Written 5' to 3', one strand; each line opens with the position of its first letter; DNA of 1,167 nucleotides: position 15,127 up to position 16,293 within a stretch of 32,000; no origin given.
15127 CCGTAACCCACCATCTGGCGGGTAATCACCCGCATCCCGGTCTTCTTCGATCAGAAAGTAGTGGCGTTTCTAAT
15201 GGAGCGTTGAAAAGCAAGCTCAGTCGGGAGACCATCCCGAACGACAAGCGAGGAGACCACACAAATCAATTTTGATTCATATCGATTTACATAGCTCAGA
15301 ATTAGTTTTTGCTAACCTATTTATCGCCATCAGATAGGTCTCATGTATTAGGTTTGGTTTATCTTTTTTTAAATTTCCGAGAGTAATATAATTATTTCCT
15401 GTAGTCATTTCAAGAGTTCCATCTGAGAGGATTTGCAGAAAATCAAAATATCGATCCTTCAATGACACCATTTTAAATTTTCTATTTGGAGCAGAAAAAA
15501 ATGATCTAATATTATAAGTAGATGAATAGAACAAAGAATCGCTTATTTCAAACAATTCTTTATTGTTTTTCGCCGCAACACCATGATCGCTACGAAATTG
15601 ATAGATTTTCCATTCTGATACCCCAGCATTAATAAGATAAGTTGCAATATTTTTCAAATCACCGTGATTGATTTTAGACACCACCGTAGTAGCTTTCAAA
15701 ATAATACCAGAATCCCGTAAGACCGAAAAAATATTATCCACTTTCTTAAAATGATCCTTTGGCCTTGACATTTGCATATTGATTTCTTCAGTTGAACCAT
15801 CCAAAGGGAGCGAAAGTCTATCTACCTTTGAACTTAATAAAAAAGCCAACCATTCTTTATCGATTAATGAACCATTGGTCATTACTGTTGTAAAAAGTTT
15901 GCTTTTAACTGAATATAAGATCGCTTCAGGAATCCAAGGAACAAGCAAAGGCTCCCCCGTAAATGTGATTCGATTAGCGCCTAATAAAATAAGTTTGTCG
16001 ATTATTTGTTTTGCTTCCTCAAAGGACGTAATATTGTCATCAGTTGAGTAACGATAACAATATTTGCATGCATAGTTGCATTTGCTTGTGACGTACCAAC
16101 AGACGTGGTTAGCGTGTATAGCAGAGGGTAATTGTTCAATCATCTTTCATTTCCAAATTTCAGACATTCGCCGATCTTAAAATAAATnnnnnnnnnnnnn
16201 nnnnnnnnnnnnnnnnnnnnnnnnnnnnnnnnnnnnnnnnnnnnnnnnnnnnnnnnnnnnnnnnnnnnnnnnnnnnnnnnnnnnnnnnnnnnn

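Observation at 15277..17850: AT-rich two-gene island: membrane-anchored 463-aa orphan plus viperin-like radical SAM enzyme (candidate undescribed defence or abortive-infection module)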

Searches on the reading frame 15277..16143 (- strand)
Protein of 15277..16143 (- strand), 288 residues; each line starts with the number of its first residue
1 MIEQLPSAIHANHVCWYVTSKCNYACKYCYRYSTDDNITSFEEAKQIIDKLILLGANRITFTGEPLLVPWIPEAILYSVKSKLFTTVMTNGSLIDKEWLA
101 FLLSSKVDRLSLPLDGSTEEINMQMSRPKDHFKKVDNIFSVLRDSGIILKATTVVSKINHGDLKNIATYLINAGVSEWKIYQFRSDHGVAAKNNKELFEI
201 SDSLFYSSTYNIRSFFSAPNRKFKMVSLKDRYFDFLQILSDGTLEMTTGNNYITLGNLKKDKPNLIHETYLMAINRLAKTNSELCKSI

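Call 3: search_protein_families(library=pfam, proteins=[window:15277-16143:-], max_evalue=1)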
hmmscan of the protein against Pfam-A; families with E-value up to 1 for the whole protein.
window:15277-16143:- (288 aa): 2 families
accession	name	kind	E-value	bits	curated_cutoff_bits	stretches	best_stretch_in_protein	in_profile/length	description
PF04055.27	Radical_SAM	-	1.6e-21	77.6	29.5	1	17-168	2-164/166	Radical SAM superfamily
PF13353.11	Fer4_12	-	0.0043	17.8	22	1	16-95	9-95/137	4Fe-4S single cluster domain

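Call 4: search_protein_families(library=padloc, proteins=[window:15277-16143:-], max_evalue=1)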
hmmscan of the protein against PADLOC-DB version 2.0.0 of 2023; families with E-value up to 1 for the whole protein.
window:15277-16143:- (288 aa): 4 families
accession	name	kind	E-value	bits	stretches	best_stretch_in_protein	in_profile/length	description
PDLC02903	pVip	-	6.8e-30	102.4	1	14-207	2-188/257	Viperins not associated with kinases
PDLC02904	pVip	-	8.2e-29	98.9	1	14-185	5-177/262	Viperins associated with kinases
PDLC02905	pVip-kinase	-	7.5e-15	53.1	1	13-203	183-382/474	Viperin-kinase fusion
PDLC01561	Cmr5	-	0.03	12.5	1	140-214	35-109/149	CAS-III-B; effector_SS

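Call 5: search_protein_families(library=ncbifam, proteins=[window:15277-16143:-], max_evalue=1)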
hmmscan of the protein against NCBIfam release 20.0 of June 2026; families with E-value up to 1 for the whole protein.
window:15277-16143:- (288 aa): 75 families (the best 25 are shown)
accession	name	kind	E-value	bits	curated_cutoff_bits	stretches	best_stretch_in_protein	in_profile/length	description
NF038283.1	viperin_w_prok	equivalog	1.1e-26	93.6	180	1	13-206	3-207/281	viperin family antiviral radical SAM protein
TIGR04545.1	rSAM_ahbD_hemeb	equivalog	4.8e-19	69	500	1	14-183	2-175/339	heme b synthase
TIGR04055.1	rSAM_NirJ2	equivalog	8.4e-19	68.3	500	1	14-192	2-182/326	putative heme d1 biosynthesis radical SAM protein NirJ2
NF045574.1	sacti_mat_StsB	exception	2e-16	59.9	625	1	12-182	96-268/466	StsB family radical SAM/SPASM domain sactipeptide maturase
TIGR04303.1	GeoRSP_rSAM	equivalog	5.3e-16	59.1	400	1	14-210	7-205/325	GeoRSP system radical SAM/SPASM protein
TIGR04250.1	SCM_rSAM_ScmE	equivalog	3.4e-15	55.8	400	1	18-173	9-168/358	SynChlorMet cassette radical SAM/SPASM protein ScmE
TIGR04133.1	rSAM_w_lipo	hypoth_equivalog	3.7e-15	55.7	425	1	11-206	23-222/350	TIGR04133 family radical SAM/SPASM protein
TIGR04546.1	rSAM_ahbC_deAc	equivalog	6.7e-15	54.8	650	1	13-175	40-205/390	12,18-didecarboxysiroheme deacetylase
TIGR04317.1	W_rSAM_matur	equivalog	1.3e-14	54.1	380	1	17-177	9-178/349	tungsten cofactor oxidoreductase radical SAM maturase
TIGR04053.2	TIGR04053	equivalog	4.4e-14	52.5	395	1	14-181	10-184/366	TIGR04053 family radical SAM/SPASM domain-containing protein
TIGR04054.1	rSAM_NirJ1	equivalog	6.8e-14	51.3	650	1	12-168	36-195/387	putative heme d1 biosynthesis radical SAM protein NirJ1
TIGR03962.1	mycofact_rSAM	equivalog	7.6e-14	51.6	265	1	14-174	14-177/339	mycofactocin radical SAM maturase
TIGR02666.1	moaA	equivalog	1.5e-13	50.5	284.05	1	18-178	16-188/336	GTP 3',8-cyclase MoaA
TIGR04278.1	viperin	exception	3.3e-13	49.4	450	1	10-237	57-298/347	antiviral radical SAM protein viperin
TIGR04347.1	pseudo_SAM_Halo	equivalog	5.8e-13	48.9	525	1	14-183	40-212/390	TIGR04347 family pseudo-SAM/SPASM protein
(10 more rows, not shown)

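Call 7: find_homologous_proteins(query=window:15277-16143:-, max_evalue=1e-10)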
Query window:15277-16143:- (288 aa): 2 proteins with E <= 1e-10 among 526 candidates.
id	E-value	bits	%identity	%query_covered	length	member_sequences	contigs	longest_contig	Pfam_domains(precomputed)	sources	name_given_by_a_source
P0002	9.3e-190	647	100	100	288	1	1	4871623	PF04055.28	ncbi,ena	-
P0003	7.5e-42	162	41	79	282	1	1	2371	PF04055.28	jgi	jgi:MoaA/NifB/PqqE/SkfB family radical SAM enzyme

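Call 9: find_encoding_contigs(protein=P0003, flank=10000)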
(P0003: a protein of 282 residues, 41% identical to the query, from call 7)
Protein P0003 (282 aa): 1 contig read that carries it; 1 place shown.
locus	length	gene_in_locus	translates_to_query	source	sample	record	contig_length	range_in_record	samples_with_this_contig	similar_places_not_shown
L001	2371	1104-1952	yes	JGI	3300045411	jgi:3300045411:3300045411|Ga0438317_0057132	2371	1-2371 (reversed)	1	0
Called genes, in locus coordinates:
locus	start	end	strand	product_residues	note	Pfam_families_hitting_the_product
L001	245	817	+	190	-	-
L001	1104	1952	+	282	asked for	PF04055:Radical_SAM (faint)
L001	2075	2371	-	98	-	PF00842:Ala_racemase_C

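Call 25: search_solved_structures(query=window:15277-16143:-, max_evalue=0.001, show_alignments=2)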
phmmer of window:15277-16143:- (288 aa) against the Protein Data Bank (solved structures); distinct sequences matched with E-value up to 0.001: 15.
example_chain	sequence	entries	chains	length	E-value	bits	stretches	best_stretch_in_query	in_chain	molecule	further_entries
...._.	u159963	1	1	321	2.9e-15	59.5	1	14-237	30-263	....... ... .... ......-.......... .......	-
9dfu_A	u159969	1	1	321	3.9e-15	59.1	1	14-237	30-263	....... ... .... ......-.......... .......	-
9dfw_A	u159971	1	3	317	2.5e-13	53.2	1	14-236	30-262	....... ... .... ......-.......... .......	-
6b4c_A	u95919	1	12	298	3.5e-13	52.7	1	14-186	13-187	Viperin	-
9dgw_A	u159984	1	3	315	4e-13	52.5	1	14-186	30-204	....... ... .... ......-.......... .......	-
7n7i_A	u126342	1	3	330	4.7e-13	52.3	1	14-186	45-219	Viperin-like enzyme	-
7n7h_A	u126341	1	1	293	3e-11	46.4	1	14-205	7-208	VIPERIN-LIKE ENZYME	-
5vsl_A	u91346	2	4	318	5.8e-11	45.4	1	14-236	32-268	Radical S-adenosyl methionine domain-containing protein 2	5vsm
6q2p_A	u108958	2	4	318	6.2e-11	45.4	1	14-236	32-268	Radical S-adenosyl methionine domain-containing protein 2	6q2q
7vob_C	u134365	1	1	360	7.2e-07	32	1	20-193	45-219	Cytosylglucuronate decarboxylase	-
7voc_C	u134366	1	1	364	7.4e-07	32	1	20-193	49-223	Cytosylglucuronate decarboxylase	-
4k37_A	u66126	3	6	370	1.1e-05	28.2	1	19-144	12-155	Anaerobic sulfatase-maturating enzyme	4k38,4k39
4k36_A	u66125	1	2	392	1.2e-05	28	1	19-143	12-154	Anaerobic sulfatase-maturating enzyme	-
6efn_A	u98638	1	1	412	2e-05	27.3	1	17-176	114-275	Sporulation killing factor maturation protein SkfB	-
5wgg_A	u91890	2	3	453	4.8e-05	26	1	13-126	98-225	Radical SAM domain protein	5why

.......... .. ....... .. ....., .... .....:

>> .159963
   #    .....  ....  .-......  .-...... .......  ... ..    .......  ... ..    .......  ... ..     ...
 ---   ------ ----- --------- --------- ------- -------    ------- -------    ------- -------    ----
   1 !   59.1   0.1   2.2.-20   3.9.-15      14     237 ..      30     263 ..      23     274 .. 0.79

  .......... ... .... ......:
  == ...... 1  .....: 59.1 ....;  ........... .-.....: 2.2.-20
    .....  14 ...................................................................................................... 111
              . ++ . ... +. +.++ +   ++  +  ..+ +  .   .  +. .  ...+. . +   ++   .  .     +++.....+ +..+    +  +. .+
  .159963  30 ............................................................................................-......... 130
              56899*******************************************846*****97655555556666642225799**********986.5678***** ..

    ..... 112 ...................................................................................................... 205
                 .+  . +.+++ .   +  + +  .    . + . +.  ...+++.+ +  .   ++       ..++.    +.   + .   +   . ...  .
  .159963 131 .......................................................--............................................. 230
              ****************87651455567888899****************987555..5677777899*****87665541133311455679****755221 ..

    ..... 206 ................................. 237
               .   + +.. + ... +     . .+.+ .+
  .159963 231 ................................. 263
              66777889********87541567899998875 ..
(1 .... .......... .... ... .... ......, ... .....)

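Call 49: find_related_loci(query=A3, collection=genome_contigs, flank=6000)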
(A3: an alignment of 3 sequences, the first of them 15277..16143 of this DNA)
Query A3 (288 aa) in genome_contigs; peptide patterns used: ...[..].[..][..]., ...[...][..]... (x = any residue, [..] = any of these).
158 stretches matched a pattern; 41 encode a relative of the query (tblastn E <= 1e-3); 41 distinct loci.
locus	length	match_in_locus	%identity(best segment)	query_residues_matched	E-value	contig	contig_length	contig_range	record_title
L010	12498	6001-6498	31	16-182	4e-23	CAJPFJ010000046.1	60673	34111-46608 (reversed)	Methanosarcinales archaeon isolate METP1 genome assembly, contig: CONTIG_46, whole genome shotgun sequence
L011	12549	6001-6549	28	14-197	7e-21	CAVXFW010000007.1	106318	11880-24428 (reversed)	MAG: uncultured Methanomicrobiaceae archaeon isolate MFD02416.bin.2.146 genome assembly, contig: contig_27652, whole gen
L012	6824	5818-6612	26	14-258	7e-21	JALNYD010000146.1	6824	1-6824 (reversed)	MAG: Candidatus Cloacimonadota bacterium isolate SO_2017_CLC bin 82 scaffold_20754_c1_PH3_2017, whole genome shotgun seq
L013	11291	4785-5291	29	14-183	6e-20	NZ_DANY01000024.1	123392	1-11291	MAG: Methanoculleus sp. UBA303 UBA303_contig_137, whole genome shotgun sequence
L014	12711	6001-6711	31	14-234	2e-19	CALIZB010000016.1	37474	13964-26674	MAG: uncultured Bacteroidia bacterium isolate N1_Bin_MAXBIN__037_1 genome assembly, contig: c_000000069873, whole genome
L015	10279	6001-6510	31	11-177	5e-19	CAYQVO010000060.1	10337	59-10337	MAG TPA_asm: uncultured Bdellovibrionales bacterium isolate SRP239243_co2_48 genome assembly, contig: NODE_11197_length_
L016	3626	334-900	27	5-188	8e-18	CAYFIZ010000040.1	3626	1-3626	MAG TPA_asm: Candidatus Woesearchaeota archaeon isolate ERP003628_co1_58 genome assembly, contig: NODE_27941_length_3626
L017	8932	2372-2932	28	1-186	9e-15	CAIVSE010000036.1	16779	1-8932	Candidatus Doudnabacteria bacterium isolate MJ-time_bin-3275 genome assembly, contig: bin-3275:36/93, whole genome shotg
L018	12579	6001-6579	27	21-217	2e-14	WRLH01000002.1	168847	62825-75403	MAG: Lachnospiraceae bacterium isolate Th196P3bin150 Ga0099364_10000056, whole genome shotgun sequence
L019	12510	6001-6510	30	11-177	4e-14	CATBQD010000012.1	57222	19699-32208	MAG: uncultured Bacilli bacterium isolate extra-SRR5927706.69_1677798363 genome assembly, contig: NODE_291_length_57222_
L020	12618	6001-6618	27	4-184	4e-13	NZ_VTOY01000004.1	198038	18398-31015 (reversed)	Selenomonas ruminis strain mPRGC5 4, whole genome shotgun sequence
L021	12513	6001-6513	29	10-177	8e-13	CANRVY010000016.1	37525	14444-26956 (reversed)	MAG TPA_asm: uncultured Tenericutes bacterium isolate SRR15730544_bin.10_metawrap_v1.3_MAG genome assembly, contig: NODE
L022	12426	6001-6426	31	14-159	8e-13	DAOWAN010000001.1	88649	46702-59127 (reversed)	MAG TPA_asm: Candidatus Nanohalarchaeota archaeon isolate CSMAG_1836 CSMAG_1836_k141_1949709_length_88649_cov_12.4976, w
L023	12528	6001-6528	28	17-184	1e-12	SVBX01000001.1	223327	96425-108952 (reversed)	MAG: Selenomonas ruminantium isolate SIG239 NODE_75_length_223327_cov_20.890755, whole genome shotgun sequence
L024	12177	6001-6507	29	11-177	1e-12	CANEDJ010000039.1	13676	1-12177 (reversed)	MAG TPA_asm: uncultured Tenericutes bacterium isolate SRR19981122_bin.17_metawrap_v1.3_MAG genome assembly, contig: NODE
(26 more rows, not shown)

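Call 61: find_related_loci(query=A3, collection=viral_contigs, flank=7000)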
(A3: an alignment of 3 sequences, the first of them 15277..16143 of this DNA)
Query A3 (288 aa) in viral_contigs; peptide patterns used: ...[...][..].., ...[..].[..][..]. (x = any residue, [..] = any of these).
115 stretches matched a pattern; 5 encode a relative of the query (tblastn E <= 1e-3); 5 distinct loci.
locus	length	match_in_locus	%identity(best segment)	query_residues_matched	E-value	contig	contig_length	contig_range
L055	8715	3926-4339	24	18-146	3e-8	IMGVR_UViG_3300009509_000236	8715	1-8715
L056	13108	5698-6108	23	18-146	3e-7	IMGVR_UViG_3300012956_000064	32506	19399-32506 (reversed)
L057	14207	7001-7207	35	14-75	6e-7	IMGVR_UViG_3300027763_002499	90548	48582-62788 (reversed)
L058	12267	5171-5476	25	18-115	3e-6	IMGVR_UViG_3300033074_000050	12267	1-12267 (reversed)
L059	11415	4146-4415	30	18-103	8e-6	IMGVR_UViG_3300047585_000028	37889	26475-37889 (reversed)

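Call 83: find_homologous_proteins(query=window:15277-16143:-, max_evalue=0.001)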
Query window:15277-16143:- (288 aa): 3 proteins with E <= 0.001 among 526 candidates.
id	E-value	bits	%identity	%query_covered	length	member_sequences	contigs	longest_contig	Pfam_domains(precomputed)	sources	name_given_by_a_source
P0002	9.3e-190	647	100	100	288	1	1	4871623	PF04055.28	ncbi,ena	-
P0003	7.5e-42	162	41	79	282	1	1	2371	PF04055.28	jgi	jgi:MoaA/NifB/PqqE/SkfB family radical SAM enzyme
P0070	2.8e-7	48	34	60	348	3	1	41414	PF13186.12,PF04055.28,PF13353.12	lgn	-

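Call 91: predict_structure(alignment_id=A7)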
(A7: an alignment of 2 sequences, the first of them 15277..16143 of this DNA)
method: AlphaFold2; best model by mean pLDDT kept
length: 288 residues; sequences in the alignment: 2
mean_pLDDT: 66.3   pTM: 0.67
mean pLDDT of the five models: 66.3, 64.6, 60.4, 57.9, 51.3
residues with pLDDT >= 90: 16; 70-90: 129; 50-70: 76; < 50: 67
segments of 3 or more residues with pLDDT < 50: 1-10, 20-35, 116-128, 185-199, 229-234, 282-288
pLDDT, mean of each block of 10 residues (from residue 1): 36 56 37 54 84 82 72 91 87 81 89 54 44 73 86 64 71 82 49 42 60 70 63 56 69 79 80 67 38
secondary structure, 60 per line:
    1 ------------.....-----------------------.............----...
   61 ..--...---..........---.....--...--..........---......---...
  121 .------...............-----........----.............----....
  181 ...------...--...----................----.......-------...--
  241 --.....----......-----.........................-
elements in order: E13-17 H41-53 E58-62 H71-80 E84-88 H96-105 E109-114 H118-121 H128-142 E148-155 H160-172 E177-183 H202-217 E222-228 E236-238 E243-247 E252-257 H263-287

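Call 94: fold_search(model_id=the predicted structure, library=pdb)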
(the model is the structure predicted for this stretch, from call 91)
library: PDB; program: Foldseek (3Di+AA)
matches with E <= 10: 1759; with E <= 0.001: 151
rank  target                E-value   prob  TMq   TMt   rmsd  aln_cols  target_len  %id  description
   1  9dfu                  3.7e-09  1.00  0.50  0.51   9.9       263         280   22  X-ray crystal structure of the second Viperin-like enzyme from T. virens variant F40H with bound CTP and SAM (released 2025-02-19)
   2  9dgw_A                8.3e-09  1.00  0.48  0.49  10.7       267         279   23  X-ray crystal structure of the Viperin-like enzyme from T. virens with bound CTP and SAM (released 2025-02-12)
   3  5vsl_A                9.9e-09  1.00  0.48  0.53   9.0       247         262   21  Crystal structure of viperin with bound [4Fe-4S] cluster and S-adenosylhomocysteine (SAH) (released 2017-06-14)
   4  5vsm_A                1.1e-08  1.00  0.49  0.53   9.0       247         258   21  Crystal structure of viperin with bound [4Fe-4S] cluster, 5'-deoxyadenosine, and L-methionine (released 2017-06-14)
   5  6q2q_B                1.1e-08  1.00  0.48  0.48   9.1       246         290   22  Crystal structure of mouse viperin bound to uridine triphosphate and S-adenosylhomocysteine (released 2020-01-22)
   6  6b4c_D                1.1e-08  1.00  0.49  0.53   8.3       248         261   23  Structure of Viperin from Trichoderma virens (released 2018-07-25)
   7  6q2p_B                1.7e-08  1.00  0.47  0.46   9.1       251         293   21  Crystal structure of mouse viperin bound to cytidine triphosphate and S-adenosylhomocysteine (released 2020-01-22)
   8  6q2p_A                2.0e-08  1.00  0.47  0.47   9.2       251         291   21  Crystal structure of mouse viperin bound to cytidine triphosphate and S-adenosylhomocysteine (released 2020-01-22)
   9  6b4c_H                2.1e-08  1.00  0.46  0.50   8.5       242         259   24  Structure of Viperin from Trichoderma virens (released 2018-07-25)
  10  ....                  3.7e-08  1.00  0.48  0.49  12.3       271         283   19  X-ray crystal structure of the second viperin-like enzyme from Trichoderma virens with bound CTP and SAM (released 2025-02-19)
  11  5vsm_B                4.2e-08  1.00  0.49  0.55   8.9       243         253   20  Crystal structure of viperin with bound [4Fe-4S] cluster, 5'-deoxyadenosine, and L-methionine (released 2017-06-14)
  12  6b4c_I                5.0e-08  1.00  0.47  0.52   8.9       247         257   25  Structure of Viperin from Trichoderma virens (released 2018-07-25)
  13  6b4c_J                5.3e-08  1.00  0.48  0.53   7.9       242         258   24  Structure of Viperin from Trichoderma virens (released 2018-07-25)
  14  6b4c_C                6.3e-08  1.00  0.48  0.53   7.9       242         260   24  Structure of Viperin from Trichoderma virens (released 2018-07-25)
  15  9dfw_C                7.5e-08  1.00  0.49  0.49   8.7       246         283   25  X-ray crystal structure of an engineered Viperin-like enzyme from T. virens with bound CTP and SAM (released 2025-02-12)
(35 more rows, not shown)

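Call 112: search_dna_similar(query=window:15277-16143:-, collection=plasmids, mode=protein, max_evalue=1e-10, max_rows=10)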
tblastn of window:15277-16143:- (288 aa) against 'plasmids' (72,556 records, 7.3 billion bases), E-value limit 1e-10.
Records with a match: 5; places in all: 5; records where one place covers at least 80% of the query: 0.
Best place of each record, by identity: <60% 5.
By first word of the organism name: Nostoc 2; Methanomethylovorans 1; Sphaerospermopsis 1; Candidatus 1.
By predicted mobility (MOB-suite, as given by PLSDB): non-mobilizable 3; conjugative 2.
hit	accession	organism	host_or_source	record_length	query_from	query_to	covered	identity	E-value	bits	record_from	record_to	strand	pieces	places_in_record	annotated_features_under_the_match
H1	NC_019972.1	Methanomethylovorans hollandica DSM 15978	-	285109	10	193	64%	29.9%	2e-17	89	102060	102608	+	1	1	viperin family antiviral radical SAM protein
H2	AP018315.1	Sphaerospermopsis kisseleviana NIES-73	-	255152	14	198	64%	27.7%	5e-14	79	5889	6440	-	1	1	moaA/nifB/pqqE family protein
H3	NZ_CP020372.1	Candidatus Thiodictyon syntrophicum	meromictic lake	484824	14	182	59%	29.8%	4e-12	74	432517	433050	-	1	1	viperin family antiviral radical SAM protein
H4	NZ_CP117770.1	Nostoc sp. UHCC 0926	whole organism,lichen surface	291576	14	182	59%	29.5%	2e-14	80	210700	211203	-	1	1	viperin family antiviral radical SAM protein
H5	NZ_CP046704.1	Nostoc sp. ATCC 53789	-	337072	14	182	59%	28.5%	4e-14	79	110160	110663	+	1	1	viperin family antiviral radical SAM protein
